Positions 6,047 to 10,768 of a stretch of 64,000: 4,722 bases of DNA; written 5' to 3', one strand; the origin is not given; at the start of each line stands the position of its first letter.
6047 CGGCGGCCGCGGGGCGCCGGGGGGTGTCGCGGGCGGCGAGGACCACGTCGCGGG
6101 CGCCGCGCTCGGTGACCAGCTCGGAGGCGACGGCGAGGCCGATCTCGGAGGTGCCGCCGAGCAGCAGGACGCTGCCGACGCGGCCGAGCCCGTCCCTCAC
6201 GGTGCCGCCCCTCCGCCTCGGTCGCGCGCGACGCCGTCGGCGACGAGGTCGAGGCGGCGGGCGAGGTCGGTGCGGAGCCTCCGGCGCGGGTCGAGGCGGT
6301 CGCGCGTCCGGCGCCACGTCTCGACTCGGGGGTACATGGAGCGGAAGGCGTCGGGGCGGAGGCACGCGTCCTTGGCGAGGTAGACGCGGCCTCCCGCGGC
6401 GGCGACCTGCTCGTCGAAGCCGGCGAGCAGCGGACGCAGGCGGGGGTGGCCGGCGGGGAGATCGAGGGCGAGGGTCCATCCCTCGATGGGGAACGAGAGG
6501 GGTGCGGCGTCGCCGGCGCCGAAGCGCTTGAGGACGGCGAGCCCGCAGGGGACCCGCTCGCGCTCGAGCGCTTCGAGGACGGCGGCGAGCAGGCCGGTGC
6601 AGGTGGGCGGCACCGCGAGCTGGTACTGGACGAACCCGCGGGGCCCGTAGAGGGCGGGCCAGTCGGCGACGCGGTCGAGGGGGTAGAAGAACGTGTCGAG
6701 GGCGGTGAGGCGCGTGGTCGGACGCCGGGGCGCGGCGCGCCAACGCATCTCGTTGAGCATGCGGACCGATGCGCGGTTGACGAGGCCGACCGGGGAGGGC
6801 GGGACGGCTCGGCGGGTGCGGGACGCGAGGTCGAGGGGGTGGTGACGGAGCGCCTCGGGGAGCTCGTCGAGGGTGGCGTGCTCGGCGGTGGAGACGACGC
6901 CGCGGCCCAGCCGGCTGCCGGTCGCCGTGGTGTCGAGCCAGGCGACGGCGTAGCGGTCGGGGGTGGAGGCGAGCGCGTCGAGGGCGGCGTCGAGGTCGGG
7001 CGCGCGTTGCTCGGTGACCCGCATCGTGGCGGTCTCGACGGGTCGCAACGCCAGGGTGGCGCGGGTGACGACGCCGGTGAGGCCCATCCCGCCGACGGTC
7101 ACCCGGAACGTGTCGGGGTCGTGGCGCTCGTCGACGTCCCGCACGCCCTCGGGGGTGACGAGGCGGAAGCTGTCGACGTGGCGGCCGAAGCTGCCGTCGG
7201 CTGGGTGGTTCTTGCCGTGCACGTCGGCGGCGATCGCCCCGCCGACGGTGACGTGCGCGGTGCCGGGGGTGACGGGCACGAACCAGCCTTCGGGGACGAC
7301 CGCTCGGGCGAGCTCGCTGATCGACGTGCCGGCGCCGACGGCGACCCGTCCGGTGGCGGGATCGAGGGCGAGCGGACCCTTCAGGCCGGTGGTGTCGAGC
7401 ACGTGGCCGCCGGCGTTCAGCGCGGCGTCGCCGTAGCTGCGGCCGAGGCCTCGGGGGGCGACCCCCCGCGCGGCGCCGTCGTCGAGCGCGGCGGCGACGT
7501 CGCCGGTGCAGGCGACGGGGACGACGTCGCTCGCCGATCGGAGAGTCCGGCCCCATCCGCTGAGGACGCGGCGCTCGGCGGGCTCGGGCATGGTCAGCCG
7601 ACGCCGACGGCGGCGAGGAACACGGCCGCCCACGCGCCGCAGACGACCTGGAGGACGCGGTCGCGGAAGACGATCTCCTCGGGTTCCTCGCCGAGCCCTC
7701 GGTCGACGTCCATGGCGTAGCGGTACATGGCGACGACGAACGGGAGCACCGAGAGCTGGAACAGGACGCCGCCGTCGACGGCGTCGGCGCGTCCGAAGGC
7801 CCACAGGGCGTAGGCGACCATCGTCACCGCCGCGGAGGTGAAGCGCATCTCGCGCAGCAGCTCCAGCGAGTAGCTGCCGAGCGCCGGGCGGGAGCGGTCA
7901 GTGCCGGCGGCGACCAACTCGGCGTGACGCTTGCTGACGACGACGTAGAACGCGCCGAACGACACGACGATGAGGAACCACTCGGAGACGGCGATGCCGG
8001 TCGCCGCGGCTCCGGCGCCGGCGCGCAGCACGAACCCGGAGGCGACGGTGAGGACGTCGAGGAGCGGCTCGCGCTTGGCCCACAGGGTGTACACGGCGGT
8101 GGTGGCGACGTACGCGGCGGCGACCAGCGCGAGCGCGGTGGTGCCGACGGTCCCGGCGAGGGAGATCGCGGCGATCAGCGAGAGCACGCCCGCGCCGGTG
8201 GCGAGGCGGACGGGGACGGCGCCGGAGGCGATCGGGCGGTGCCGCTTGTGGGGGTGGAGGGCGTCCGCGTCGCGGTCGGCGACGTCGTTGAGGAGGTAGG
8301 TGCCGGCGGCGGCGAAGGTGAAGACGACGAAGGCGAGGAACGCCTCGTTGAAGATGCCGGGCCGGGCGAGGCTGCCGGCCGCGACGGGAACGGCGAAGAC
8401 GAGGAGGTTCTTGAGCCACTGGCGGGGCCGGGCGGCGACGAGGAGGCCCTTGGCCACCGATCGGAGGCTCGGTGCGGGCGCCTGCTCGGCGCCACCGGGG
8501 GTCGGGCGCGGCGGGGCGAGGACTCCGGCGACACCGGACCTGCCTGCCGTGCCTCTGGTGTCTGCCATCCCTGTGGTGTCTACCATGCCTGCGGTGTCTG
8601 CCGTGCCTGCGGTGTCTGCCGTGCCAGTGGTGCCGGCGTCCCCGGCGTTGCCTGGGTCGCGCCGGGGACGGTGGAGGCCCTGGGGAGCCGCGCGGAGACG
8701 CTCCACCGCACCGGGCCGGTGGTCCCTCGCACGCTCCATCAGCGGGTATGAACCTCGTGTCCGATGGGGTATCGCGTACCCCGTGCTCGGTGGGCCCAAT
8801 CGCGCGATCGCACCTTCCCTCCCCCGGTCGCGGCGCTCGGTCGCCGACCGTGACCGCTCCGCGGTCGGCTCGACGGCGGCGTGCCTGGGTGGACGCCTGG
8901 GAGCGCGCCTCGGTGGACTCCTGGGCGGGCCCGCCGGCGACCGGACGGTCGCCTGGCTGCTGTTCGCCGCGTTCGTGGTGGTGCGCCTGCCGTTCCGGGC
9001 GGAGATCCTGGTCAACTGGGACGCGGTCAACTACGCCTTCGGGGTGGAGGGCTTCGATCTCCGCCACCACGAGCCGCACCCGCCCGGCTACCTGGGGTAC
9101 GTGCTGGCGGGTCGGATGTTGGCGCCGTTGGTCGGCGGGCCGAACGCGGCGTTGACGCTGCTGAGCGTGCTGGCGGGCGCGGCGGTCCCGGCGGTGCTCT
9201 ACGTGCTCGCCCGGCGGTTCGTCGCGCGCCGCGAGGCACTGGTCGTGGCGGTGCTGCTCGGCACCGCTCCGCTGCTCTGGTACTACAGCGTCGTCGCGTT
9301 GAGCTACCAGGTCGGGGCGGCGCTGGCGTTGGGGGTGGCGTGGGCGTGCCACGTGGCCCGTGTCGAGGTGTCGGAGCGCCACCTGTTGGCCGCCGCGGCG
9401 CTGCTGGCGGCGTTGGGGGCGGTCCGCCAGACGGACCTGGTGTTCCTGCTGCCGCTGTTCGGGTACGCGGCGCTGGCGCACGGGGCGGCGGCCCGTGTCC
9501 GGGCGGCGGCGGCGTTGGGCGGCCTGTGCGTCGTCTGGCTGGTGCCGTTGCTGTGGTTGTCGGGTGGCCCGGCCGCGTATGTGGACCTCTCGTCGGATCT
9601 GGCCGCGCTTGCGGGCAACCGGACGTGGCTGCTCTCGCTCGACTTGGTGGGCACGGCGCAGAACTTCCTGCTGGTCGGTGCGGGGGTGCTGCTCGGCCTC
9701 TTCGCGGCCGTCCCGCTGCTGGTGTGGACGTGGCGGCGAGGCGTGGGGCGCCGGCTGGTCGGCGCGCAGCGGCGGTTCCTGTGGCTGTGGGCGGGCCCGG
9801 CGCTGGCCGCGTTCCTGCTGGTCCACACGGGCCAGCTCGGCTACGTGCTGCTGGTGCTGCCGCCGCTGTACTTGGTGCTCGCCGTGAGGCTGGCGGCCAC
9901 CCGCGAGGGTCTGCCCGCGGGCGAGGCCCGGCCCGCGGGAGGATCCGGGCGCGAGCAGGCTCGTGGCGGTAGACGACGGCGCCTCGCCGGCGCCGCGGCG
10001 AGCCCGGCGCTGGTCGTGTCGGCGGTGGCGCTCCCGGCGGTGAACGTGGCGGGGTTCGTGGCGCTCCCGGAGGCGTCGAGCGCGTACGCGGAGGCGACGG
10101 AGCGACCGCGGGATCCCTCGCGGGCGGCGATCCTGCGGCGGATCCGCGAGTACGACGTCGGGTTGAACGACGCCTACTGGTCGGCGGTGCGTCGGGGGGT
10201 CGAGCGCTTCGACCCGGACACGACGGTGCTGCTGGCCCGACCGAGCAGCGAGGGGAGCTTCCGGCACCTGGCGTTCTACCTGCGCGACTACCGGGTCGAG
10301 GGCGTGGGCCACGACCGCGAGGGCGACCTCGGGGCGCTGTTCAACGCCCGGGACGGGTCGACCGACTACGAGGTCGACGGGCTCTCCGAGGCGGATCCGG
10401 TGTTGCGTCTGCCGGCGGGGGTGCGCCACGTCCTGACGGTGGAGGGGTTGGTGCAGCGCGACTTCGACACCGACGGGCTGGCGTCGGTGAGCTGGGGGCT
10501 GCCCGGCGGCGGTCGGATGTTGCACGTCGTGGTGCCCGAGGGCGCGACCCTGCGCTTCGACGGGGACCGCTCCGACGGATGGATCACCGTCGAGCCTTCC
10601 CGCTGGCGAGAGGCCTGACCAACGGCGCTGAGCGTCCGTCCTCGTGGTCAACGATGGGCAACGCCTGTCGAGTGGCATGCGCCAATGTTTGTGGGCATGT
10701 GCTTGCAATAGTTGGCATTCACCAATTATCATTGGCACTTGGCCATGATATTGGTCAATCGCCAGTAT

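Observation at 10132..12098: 82-bp perfect direct repeats bracket a 1.84-kb TA-carrying unit that seems to have replaced the 3' end of the GT-C gene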

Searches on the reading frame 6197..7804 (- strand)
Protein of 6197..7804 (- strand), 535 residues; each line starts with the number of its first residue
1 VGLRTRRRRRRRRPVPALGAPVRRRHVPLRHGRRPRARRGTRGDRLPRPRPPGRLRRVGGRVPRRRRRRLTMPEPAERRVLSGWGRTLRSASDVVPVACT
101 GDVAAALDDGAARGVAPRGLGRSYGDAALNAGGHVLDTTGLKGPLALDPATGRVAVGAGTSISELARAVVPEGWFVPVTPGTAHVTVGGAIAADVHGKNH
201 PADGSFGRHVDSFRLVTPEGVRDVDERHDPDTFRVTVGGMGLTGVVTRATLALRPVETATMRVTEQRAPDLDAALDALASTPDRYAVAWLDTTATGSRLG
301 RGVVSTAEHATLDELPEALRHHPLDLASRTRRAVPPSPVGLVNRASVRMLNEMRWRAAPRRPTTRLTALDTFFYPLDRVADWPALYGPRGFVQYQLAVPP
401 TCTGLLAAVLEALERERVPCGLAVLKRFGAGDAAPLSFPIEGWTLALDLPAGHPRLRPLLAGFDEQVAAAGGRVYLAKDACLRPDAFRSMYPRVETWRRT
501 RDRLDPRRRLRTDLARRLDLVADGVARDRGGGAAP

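Call 5: search_protein_families(library=pfam, proteins=[window:6197-7804:-], max_evalue=0.01)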
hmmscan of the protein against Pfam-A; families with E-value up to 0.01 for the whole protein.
window:6197-7804:- (535 aa): 2 families
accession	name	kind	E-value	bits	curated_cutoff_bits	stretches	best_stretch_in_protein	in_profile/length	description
PF01565.28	FAD_binding_4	-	3.3e-20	72.6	26.4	1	94-220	4-133/139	FAD binding domain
PF04030.19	ALO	-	0.0002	21.6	23.1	1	461-517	201-257/258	D-arabinono-1,4-lactone oxidase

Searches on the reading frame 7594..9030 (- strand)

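Call 5: search_protein_families(library=pfam, proteins=[window:7594-9030:-], max_evalue=0.01)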
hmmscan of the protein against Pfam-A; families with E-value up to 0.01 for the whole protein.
window:7594-9030:- (478 aa): 1 family
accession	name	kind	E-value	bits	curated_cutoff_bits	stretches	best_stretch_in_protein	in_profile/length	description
PF01040.23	UbiA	-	1.1e-23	84.2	34.2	1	215-445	4-235/250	UbiA prenyltransferase family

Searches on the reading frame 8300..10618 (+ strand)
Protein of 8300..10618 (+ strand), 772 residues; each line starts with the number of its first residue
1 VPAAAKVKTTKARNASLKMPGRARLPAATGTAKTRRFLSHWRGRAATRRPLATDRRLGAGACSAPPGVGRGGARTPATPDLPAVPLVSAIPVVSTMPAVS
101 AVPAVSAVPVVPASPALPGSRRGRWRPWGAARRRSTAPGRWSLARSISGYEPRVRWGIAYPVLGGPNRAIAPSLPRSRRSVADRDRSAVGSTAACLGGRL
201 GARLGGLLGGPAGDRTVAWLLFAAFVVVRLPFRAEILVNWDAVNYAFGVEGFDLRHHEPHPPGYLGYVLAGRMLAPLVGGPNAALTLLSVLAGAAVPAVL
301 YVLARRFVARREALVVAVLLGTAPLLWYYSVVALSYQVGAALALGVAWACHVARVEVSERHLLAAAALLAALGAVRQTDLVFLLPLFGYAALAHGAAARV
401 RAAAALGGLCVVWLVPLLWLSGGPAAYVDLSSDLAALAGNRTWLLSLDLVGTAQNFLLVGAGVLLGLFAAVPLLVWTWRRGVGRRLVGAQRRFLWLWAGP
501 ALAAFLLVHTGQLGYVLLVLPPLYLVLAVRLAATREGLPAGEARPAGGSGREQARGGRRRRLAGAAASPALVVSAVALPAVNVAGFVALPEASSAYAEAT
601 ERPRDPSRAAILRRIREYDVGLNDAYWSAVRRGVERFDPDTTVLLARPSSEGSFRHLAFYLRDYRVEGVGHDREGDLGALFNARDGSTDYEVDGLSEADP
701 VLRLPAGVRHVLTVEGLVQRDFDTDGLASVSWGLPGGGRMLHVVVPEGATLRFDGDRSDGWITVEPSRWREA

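Call 5: search_protein_families(library=pfam, proteins=[window:8300-10618:+], max_evalue=0.01)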
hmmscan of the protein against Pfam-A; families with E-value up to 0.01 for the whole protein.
window:8300-10618:+ (772 aa): 1 family
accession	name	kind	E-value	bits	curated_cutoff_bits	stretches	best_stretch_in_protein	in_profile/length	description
PF13231.12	PMT_2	-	6.3e-05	23.7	26.1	1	273-418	12-158/160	Dolichyl-phosphate-mannose-protein mannosyltransferase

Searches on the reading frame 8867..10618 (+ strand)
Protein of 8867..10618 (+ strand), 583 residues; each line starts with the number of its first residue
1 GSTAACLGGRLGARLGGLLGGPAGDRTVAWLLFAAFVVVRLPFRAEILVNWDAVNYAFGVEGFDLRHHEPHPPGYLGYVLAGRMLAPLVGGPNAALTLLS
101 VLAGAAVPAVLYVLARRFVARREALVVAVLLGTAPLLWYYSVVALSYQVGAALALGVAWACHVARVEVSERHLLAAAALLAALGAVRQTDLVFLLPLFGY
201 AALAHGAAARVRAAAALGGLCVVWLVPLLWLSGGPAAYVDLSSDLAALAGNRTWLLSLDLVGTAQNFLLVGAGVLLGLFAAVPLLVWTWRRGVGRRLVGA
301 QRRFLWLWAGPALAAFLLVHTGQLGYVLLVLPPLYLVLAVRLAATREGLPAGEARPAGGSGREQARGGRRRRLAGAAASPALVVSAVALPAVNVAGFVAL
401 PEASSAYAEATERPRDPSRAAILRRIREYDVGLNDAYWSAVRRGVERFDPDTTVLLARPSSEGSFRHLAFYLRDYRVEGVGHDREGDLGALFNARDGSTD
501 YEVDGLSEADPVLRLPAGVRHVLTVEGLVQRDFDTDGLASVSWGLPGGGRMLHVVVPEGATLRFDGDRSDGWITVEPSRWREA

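Call 13: find_related_loci(query=window:8867-10618:+, collection=genome_contigs, flank=10000)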
Query window:8867-10618:+ (583 aa) in genome_contigs; peptide patterns used: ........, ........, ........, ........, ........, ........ (x = any residue, [..] = any of these).
96 stretches matched a pattern; 3 encode a relative of the query (tblastn E <= 1e-3); 3 distinct loci.
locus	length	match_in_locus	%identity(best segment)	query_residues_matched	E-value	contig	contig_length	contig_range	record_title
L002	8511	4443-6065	39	40-570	7e-107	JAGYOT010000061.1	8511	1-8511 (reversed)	MAG: Desulfobacterales bacterium isolate M55B175 61, whole genome shotgun sequence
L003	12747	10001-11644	36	32-570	6e-94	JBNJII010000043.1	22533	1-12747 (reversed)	MAG: Thermodesulfobacteriota bacterium isolate Y22_0dBSd3.bin.102 NODE_1670_length_22533_cov_6.791210, whole genome shot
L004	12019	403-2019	37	36-565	1e-91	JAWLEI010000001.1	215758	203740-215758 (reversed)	MAG: Desulfovermiculus sp. isolate 20BLK6-1.bin.57 NODE_1_length_215758_cov_16.124187, whole genome shotgun sequence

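Call 14: find_homologous_proteins(query=window:8867-10618:+, max_evalue=1e-10)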
Query window:8867-10618:+ (583 aa): 81 proteins with E <= 1e-10 among 8000 candidates.
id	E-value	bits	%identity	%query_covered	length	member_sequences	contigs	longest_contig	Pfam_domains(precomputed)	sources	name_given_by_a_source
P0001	0.0e+0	1174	96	98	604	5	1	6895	-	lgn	-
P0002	1.3e-140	488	50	93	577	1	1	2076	PF13231.13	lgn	-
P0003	8.5e-134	465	48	95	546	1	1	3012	-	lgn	-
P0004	8.2e-130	452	46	96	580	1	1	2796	PF13231.13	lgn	-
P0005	2.9e-129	450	47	93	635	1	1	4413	PF13231.13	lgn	-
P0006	6.2e-126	439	48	91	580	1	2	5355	-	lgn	-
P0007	6.5e-126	439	48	93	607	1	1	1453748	PF13231.13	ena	-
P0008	1.5e-125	438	44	95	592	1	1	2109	PF13231.13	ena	-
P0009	1.6e-124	434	44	94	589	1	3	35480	PF13231.13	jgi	jgi:hypothetical protein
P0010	2.0e-124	434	47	93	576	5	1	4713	PF13231.13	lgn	-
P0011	8.6e-123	429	48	95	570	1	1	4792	PF13231.13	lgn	-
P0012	2.1e-122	427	44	95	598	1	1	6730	PF13231.13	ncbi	-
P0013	3.5e-121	423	46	91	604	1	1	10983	PF13231.13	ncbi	-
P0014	2.3e-120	421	46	86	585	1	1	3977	PF13231.13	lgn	-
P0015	1.2e-119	418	48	97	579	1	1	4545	PF13231.13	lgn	-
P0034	5.6e-112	393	47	86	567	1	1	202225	PF13231.13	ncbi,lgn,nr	ncbi:MAG: DUF2723 domain-containing protein [Actinobacteria bacterium]|nr:DUF2723 domain-containing 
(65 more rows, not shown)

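Call 16: find_encoding_contigs(protein=P0001, flank=10000, max_places=10)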
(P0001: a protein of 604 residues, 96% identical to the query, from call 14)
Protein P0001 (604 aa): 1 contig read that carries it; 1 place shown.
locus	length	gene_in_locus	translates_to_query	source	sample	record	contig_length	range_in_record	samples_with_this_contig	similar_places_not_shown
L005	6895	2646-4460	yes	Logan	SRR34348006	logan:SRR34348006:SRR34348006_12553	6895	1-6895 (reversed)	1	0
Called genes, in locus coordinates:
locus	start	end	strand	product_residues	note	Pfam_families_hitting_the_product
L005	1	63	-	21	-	?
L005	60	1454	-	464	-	PF01565:FAD_binding_4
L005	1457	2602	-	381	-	PF01040:UbiA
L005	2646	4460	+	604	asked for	-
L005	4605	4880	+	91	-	PF13560:HTH_31, PF01381:HTH_3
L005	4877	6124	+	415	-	PF13657:Couple_hipA, PF07804:HipA_C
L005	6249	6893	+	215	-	?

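Call 36: find_encoding_contigs(protein=P0007, flank=6000, max_places=3)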
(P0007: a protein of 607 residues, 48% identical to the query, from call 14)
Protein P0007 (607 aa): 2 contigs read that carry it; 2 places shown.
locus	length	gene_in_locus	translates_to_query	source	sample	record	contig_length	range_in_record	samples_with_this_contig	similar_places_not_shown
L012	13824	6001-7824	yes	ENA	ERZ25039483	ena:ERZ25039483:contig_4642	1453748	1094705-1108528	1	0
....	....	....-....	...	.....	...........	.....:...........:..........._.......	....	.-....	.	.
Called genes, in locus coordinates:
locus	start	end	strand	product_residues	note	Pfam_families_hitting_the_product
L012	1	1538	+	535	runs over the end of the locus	PF02463:SMC_N (weak), PF13476:AAA_23, PF13514:AAA_27 (weak), PF13555:AAA_29 (weak)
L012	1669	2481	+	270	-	PF13558:SbcC_Walker_B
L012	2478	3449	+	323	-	-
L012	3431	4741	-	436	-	PF13810:DUF4185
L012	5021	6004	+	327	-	PF01040:UbiA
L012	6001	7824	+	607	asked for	PF13231:PMT_2 (weak)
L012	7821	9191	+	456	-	PF01565:FAD_binding_4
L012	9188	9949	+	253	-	PF00106:adh_short, PF08659:KR, PF13561:adh_short_C2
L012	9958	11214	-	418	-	PF00512:HisKA, PF02518:HATPase_c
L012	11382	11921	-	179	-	PF00583:Acetyltransf_1, PF13673:Acetyltransf_10, PF13508:Acetyltransf_7, PF08445:FR47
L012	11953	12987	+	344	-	PF01068:DNA_ligase_A_M, PF04679:DNA_ligase_A_C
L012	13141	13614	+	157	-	PF12802:MarR_2 (weak), PF12840:HTH_20, PF25212:HVO_A0114 (weak), PF01022:HTH_5, PF13412:HTH_24 (weak), PF09339:HTH_IclR (faint)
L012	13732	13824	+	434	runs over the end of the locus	PF07690:MFS_1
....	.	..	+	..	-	?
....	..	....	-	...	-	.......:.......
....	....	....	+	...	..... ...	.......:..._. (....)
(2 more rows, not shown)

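Call 37: find_encoding_contigs(protein=P0034, flank=6000, max_places=3)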
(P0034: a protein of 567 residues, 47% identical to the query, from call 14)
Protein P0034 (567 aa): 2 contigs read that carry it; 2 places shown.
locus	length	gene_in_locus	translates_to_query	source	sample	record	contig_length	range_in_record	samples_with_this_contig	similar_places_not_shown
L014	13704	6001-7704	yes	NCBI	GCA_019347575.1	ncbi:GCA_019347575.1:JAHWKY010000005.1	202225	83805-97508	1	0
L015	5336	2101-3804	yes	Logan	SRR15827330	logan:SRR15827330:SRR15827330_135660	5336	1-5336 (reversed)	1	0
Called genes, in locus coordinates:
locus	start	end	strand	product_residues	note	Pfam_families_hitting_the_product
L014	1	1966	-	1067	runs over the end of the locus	PF01442:Apolipoprotein (faint)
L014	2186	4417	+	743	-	PF03176:MMPL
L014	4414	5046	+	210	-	PF00440:TetR_N, PF13305:TetR_C_33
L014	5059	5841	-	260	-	PF00378:ECH_1, PF16113:ECH_2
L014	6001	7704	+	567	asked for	PF13231:PMT_2 (weak)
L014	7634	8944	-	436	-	PF13810:DUF4185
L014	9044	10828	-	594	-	PF00732:GMC_oxred_N (faint), PF00890:FAD_binding_2 (faint), PF01266:DAO (faint), PF05199:GMC_oxred_C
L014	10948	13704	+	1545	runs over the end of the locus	PF00310:GATase_2, PF04898:Glu_syn_central, PF01645:Glu_synthase, PF01493:GXGXG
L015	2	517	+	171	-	?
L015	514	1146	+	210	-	PF00440:TetR_N, PF13305:TetR_C_33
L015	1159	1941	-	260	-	PF00378:ECH_1, PF16113:ECH_2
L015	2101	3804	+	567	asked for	PF13231:PMT_2 (weak)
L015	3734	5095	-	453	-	PF13810:DUF4185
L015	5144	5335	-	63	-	?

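Call 46: search_protein_families(library=ncbifam, proteins=[window:8867-10618:+], max_evalue=0.01)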
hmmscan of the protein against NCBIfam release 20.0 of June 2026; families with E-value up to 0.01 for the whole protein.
window:8867-10618:+ (583 aa): 1 family
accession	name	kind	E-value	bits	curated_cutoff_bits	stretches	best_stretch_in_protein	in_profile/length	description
TIGR03663.1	TIGR03663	subfamily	0.00027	20.1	126.25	1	85-201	62-177/435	flippase activity-associated protein Agl23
